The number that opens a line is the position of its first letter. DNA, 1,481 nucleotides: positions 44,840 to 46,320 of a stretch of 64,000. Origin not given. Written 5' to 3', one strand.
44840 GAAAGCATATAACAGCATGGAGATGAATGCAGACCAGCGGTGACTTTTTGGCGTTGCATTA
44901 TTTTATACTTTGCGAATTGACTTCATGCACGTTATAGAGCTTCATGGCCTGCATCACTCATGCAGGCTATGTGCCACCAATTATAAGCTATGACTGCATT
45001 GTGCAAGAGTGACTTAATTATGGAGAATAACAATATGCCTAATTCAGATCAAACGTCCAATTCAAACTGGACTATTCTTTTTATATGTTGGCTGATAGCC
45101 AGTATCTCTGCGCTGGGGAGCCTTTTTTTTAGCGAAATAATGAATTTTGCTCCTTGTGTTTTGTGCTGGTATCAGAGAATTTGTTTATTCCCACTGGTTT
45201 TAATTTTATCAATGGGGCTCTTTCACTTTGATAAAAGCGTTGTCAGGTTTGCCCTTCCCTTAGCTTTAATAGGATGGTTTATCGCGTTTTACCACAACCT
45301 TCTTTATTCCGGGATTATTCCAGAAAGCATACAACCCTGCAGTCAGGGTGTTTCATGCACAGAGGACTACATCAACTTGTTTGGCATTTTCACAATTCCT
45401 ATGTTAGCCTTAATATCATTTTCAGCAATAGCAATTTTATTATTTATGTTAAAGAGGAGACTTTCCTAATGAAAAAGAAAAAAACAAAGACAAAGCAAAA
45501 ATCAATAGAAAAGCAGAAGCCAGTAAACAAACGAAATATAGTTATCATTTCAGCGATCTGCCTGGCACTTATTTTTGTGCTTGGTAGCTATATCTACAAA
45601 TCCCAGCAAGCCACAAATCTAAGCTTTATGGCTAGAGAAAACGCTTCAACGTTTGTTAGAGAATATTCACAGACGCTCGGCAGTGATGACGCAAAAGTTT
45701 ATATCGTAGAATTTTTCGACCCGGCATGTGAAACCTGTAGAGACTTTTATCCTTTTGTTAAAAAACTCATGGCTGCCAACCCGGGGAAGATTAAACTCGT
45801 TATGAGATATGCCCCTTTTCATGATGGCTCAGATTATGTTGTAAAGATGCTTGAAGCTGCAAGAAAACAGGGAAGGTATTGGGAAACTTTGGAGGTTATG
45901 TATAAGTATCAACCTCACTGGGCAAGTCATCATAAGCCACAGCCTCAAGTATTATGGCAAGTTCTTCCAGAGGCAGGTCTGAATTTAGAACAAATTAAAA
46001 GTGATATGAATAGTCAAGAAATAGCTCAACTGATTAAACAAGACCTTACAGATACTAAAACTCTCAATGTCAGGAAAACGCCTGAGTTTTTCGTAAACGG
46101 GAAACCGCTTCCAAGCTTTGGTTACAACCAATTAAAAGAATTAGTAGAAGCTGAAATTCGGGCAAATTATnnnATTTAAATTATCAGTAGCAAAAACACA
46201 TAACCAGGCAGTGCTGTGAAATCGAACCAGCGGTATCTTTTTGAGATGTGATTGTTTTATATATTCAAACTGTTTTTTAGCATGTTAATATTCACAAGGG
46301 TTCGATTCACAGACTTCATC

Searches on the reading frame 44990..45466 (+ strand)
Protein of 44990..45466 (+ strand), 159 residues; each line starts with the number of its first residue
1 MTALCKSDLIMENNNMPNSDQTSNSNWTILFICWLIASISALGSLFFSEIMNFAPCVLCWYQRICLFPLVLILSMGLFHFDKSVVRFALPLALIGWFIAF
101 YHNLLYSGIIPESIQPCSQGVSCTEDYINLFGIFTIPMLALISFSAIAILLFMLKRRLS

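Call 10: search_protein_families(library=pfam, proteins=[window:44990-45466:+], max_evalue=0.001)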
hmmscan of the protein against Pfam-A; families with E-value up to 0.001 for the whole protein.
window:44990-45466:+ (159 aa): 1 family
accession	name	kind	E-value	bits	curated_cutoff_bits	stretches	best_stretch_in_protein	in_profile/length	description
PF02600.21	DsbB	-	7e-11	43.2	22.1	1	29-153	4-147/148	Disulfide bond formation protein DsbB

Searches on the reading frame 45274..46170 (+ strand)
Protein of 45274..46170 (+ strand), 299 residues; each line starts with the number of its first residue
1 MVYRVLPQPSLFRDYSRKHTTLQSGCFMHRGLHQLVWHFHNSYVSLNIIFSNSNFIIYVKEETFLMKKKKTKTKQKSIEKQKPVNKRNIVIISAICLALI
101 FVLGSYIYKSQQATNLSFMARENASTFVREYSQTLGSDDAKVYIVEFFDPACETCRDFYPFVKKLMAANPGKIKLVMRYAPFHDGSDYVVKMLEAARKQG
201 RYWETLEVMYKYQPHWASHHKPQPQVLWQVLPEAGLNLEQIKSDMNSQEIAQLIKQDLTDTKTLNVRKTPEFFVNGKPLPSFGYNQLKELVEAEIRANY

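Call 10: search_protein_families(library=pfam, proteins=[window:45274-46170:+], max_evalue=0.001)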
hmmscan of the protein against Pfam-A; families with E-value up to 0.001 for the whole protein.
window:45274-46170:+ (299 aa): 4 families
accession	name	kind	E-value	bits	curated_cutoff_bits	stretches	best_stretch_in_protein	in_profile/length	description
PF13462.12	Thioredoxin_4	-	3e-21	76.8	23.2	1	132-292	5-164/165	Thioredoxin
PF01323.26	DSBA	-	3.8e-09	37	25.6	1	174-291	31-187/191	DSBA-like thioredoxin domain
PF13743.12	Thioredoxin_5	-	7.9e-09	35.9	27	1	219-274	106-163/186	Thioredoxin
PF00085.26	Thioredoxin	-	0.00063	20.1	23.5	0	130-176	9-54/103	Thioredoxin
